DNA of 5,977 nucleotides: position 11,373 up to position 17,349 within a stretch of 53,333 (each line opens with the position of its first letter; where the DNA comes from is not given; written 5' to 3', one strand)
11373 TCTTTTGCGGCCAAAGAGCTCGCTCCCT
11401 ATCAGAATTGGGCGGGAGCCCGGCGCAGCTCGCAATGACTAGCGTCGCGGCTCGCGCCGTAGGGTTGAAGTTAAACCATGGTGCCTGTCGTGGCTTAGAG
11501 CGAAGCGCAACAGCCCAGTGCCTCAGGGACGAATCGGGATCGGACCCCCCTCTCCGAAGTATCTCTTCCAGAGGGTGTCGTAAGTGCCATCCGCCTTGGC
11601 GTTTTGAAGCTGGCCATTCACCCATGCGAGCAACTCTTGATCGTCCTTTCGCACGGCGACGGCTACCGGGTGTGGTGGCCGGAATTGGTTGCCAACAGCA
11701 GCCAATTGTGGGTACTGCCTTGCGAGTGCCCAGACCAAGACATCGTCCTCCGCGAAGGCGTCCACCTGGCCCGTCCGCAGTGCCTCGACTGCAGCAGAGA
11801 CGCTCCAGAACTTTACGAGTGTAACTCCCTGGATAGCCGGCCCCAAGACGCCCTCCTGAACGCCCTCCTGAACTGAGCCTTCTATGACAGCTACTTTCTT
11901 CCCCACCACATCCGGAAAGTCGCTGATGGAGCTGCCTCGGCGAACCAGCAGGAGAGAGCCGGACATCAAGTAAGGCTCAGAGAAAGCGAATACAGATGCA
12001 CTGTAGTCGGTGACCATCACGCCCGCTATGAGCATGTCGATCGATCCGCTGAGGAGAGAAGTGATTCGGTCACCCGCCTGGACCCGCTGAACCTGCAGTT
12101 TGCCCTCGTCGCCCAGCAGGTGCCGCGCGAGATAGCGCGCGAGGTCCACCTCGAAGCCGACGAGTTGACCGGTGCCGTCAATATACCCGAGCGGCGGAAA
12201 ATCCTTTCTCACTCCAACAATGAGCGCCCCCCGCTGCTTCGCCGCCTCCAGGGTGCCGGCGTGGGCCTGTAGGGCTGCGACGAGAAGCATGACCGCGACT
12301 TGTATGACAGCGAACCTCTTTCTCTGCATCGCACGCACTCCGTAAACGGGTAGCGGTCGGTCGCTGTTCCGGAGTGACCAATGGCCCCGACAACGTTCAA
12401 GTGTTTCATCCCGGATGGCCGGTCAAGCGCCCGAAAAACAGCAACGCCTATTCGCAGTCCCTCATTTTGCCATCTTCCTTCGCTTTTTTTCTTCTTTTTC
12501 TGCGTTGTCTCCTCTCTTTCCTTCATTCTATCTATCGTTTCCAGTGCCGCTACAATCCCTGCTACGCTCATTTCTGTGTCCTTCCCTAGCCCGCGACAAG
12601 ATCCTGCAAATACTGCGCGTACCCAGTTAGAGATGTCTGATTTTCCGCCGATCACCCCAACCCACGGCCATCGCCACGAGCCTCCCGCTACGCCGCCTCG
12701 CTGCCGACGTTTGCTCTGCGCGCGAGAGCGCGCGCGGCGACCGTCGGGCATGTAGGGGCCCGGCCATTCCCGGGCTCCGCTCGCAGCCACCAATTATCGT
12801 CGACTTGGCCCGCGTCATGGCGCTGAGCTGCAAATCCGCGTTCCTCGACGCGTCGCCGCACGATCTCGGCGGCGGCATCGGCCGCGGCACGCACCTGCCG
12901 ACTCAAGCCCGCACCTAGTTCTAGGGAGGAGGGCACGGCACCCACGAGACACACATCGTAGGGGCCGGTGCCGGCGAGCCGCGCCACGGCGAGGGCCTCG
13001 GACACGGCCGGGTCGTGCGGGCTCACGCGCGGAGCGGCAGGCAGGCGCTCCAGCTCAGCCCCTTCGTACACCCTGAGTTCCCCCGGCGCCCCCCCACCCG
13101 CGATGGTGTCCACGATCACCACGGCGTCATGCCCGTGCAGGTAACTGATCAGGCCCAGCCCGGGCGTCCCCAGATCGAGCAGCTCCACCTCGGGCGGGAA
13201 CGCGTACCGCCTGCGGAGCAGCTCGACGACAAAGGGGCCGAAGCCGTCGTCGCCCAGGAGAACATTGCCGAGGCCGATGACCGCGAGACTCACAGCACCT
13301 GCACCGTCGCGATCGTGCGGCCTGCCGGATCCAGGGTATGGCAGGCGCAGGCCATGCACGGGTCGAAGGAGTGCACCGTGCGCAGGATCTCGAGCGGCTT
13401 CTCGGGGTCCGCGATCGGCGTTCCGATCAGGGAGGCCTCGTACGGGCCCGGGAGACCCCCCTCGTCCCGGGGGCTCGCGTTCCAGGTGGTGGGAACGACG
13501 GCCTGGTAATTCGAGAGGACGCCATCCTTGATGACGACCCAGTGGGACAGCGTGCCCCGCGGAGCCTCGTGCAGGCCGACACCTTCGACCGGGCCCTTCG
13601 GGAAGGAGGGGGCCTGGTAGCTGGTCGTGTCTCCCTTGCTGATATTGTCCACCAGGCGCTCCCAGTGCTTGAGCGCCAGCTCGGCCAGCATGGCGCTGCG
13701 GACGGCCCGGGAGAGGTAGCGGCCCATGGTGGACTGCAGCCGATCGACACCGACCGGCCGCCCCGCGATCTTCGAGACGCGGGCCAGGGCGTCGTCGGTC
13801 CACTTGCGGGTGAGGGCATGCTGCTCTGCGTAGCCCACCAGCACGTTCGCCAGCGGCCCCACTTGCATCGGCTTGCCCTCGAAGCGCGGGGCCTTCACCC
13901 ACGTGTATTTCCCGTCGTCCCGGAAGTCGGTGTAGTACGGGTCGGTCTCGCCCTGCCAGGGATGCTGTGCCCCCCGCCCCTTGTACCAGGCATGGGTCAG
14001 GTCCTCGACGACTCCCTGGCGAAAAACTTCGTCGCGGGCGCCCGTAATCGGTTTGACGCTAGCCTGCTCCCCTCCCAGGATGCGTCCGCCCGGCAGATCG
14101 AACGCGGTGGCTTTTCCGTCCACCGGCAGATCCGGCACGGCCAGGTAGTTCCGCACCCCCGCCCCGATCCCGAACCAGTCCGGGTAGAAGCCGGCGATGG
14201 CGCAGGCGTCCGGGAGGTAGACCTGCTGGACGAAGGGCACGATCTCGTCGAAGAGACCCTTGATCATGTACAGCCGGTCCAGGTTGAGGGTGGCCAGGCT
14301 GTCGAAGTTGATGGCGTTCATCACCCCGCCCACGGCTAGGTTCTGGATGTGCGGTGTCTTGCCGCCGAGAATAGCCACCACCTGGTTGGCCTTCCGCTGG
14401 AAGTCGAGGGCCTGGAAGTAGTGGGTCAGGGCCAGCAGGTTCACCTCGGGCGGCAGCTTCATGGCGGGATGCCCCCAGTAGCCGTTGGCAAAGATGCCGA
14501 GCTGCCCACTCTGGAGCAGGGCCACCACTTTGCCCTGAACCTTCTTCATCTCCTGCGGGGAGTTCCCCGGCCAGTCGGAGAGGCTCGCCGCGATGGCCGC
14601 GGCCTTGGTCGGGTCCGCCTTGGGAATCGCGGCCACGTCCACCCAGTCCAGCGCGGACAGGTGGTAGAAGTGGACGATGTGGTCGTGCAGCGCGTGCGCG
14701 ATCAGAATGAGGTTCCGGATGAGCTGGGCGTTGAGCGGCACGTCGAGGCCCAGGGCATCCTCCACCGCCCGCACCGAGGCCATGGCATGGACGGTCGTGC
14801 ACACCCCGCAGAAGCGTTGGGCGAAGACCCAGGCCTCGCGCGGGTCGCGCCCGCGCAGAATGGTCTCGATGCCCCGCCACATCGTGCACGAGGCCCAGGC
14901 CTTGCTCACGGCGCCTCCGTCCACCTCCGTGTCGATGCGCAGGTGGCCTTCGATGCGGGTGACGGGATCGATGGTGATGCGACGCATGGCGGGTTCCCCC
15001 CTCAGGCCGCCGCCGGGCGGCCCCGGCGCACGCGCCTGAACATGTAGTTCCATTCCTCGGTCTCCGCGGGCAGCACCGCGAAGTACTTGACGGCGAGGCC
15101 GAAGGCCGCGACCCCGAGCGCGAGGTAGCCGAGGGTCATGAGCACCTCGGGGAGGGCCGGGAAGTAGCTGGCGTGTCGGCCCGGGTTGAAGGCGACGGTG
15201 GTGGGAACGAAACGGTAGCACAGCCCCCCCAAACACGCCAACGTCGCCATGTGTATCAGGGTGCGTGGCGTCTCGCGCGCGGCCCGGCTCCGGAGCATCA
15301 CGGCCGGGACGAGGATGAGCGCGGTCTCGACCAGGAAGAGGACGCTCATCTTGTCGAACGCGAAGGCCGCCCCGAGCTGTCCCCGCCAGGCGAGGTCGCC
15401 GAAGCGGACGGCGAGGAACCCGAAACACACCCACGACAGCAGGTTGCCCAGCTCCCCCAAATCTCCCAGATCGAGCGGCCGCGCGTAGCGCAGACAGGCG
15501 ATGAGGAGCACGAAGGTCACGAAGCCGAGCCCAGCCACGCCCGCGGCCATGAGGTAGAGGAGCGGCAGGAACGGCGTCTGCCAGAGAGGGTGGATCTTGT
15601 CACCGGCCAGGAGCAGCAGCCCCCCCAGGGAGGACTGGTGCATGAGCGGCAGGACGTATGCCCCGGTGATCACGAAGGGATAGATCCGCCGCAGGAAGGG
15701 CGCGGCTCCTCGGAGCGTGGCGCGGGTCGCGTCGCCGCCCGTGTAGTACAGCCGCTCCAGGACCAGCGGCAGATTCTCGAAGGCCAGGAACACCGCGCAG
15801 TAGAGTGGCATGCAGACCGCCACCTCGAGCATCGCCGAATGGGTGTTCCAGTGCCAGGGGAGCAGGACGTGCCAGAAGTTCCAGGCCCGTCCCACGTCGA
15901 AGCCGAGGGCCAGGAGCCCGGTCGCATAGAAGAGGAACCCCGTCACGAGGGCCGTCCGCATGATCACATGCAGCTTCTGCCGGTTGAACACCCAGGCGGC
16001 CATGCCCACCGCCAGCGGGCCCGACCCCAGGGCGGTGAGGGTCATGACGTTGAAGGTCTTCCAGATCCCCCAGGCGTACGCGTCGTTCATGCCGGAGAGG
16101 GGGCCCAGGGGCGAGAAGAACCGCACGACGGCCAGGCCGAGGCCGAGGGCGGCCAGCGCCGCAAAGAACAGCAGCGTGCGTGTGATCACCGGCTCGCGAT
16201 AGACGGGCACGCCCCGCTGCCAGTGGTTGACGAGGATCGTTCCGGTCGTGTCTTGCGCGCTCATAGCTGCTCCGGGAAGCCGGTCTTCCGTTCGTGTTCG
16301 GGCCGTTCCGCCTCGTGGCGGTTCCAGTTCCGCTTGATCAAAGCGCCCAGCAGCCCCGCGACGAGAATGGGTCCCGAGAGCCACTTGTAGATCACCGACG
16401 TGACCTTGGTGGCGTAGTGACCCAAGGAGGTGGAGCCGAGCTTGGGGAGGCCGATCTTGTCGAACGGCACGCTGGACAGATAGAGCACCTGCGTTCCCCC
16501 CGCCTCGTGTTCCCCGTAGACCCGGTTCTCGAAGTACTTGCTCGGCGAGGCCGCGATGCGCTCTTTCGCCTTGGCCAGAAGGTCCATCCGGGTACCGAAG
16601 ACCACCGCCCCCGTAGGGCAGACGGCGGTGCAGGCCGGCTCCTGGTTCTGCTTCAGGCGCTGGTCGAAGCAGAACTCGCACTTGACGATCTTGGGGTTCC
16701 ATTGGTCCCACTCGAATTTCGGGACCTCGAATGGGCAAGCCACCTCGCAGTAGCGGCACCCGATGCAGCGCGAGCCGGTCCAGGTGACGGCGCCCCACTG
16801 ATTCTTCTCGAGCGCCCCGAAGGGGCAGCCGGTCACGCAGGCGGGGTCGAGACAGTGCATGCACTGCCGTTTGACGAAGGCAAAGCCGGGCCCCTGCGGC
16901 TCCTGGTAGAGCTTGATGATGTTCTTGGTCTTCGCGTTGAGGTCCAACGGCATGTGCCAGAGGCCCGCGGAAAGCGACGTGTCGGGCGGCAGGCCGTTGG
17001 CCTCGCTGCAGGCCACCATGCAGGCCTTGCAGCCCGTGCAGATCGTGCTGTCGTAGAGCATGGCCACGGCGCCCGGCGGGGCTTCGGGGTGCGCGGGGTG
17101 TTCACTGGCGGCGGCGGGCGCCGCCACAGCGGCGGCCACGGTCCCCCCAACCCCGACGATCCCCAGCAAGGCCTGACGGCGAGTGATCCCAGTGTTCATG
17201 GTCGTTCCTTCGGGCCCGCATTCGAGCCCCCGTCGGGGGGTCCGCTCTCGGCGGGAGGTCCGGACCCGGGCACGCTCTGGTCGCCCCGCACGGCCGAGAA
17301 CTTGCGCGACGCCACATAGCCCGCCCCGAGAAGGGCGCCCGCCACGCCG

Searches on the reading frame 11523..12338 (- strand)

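Call 13: search_protein_families(library=pfam, proteins=[window:11523-12338:-], max_evalue=0.001)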
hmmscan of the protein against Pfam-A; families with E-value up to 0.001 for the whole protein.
window:11523-12338:- (271 aa): 1 family
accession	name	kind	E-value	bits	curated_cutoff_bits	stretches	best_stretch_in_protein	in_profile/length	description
PF00497.25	SBP_bac_3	-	1.7e-32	112.4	26.4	1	39-263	1-132/132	Bacterial extracellular solute-binding proteins, family 3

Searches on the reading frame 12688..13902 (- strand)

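Call 13: search_protein_families(library=pfam, proteins=[window:12688-13902:-], max_evalue=0.001)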
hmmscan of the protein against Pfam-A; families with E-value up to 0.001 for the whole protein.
window:12688-13902:- (404 aa): 1 family
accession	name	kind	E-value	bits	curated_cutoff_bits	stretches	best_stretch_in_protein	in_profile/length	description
PF01750.23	HycI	-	2.8e-22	79.4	23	1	225-348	3-127/130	Hydrogenase maturation protease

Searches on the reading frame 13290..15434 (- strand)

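Call 13: search_protein_families(library=pfam, proteins=[window:13290-15434:-], max_evalue=0.001)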
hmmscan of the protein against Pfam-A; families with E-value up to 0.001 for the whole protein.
window:13290-15434:- (714 aa): 1 family
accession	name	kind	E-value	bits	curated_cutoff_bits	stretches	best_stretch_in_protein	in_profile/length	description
PF00374.24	NiFeSe_Hases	-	1e-212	708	25.8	1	187-699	1-508/508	Nickel-dependent hydrogenase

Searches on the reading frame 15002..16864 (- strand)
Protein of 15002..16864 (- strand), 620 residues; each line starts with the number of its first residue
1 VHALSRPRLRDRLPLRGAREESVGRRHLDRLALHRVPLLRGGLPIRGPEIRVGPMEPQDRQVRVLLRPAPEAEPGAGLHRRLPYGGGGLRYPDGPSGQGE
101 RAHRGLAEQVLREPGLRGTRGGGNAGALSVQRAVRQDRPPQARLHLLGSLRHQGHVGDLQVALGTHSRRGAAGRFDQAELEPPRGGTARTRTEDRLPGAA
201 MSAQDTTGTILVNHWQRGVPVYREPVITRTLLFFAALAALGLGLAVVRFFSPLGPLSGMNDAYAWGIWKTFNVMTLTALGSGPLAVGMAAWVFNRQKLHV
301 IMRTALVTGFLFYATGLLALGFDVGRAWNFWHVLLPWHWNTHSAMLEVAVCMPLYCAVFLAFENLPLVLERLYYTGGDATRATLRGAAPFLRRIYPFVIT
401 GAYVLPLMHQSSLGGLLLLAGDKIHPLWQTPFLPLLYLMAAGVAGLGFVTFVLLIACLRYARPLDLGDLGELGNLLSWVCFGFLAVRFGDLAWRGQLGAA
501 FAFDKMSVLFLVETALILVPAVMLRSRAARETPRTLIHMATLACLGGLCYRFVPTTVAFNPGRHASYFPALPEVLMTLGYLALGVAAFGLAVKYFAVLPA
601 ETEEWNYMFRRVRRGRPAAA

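Call 13: search_protein_families(library=pfam, proteins=[window:15002-16864:-], max_evalue=0.001)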
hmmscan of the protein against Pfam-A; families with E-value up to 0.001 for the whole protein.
window:15002-16864:- (620 aa): 1 family
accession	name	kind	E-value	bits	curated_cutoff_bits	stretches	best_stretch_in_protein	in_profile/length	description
PF03916.19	NrfD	-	1.5e-13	51.5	25.8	1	257-553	3-303/313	Polysulphide reductase, NrfD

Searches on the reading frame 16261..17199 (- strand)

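Call 13: search_protein_families(library=pfam, proteins=[window:16261-17199:-], max_evalue=0.001)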
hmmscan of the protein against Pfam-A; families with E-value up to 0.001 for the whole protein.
window:16261-17199:- (312 aa): 9 families
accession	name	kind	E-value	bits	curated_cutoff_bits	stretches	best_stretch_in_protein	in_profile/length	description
PF13247.11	Fer4_11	-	3.6e-19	69.3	26.2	1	107-204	4-100/100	4Fe-4S dicluster domain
PF12838.12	Fer4_7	-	6.1e-14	52.7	27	2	54-129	2-52/52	4Fe-4S dicluster domain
PF13187.11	Fer4_9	-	2.1e-10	40.9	27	2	54-129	2-51/52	4Fe-4S dicluster domain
PF12837.12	Fer4_6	-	3.8e-10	39.6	25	1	138-159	2-23/24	4Fe-4S binding domain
PF13237.11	Fer4_10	-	8.8e-08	32.4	25.5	1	110-156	6-53/53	4Fe-4S dicluster domain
PF00037.32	Fer4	-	5.2e-07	29.6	21.1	1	143-159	6-22/24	4Fe-4S binding domain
PF12797.12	Fer4_2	-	1.2e-06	28.5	24.5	2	47-65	3-21/22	4Fe-4S binding domain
PF12798.12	Fer4_3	-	5.4e-05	24.2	27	0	145-158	1-14/15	4Fe-4S binding domain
PF13484.11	Fer4_16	-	0.00017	22.7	30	0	54-66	2-14/66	4Fe-4S double cluster binding domain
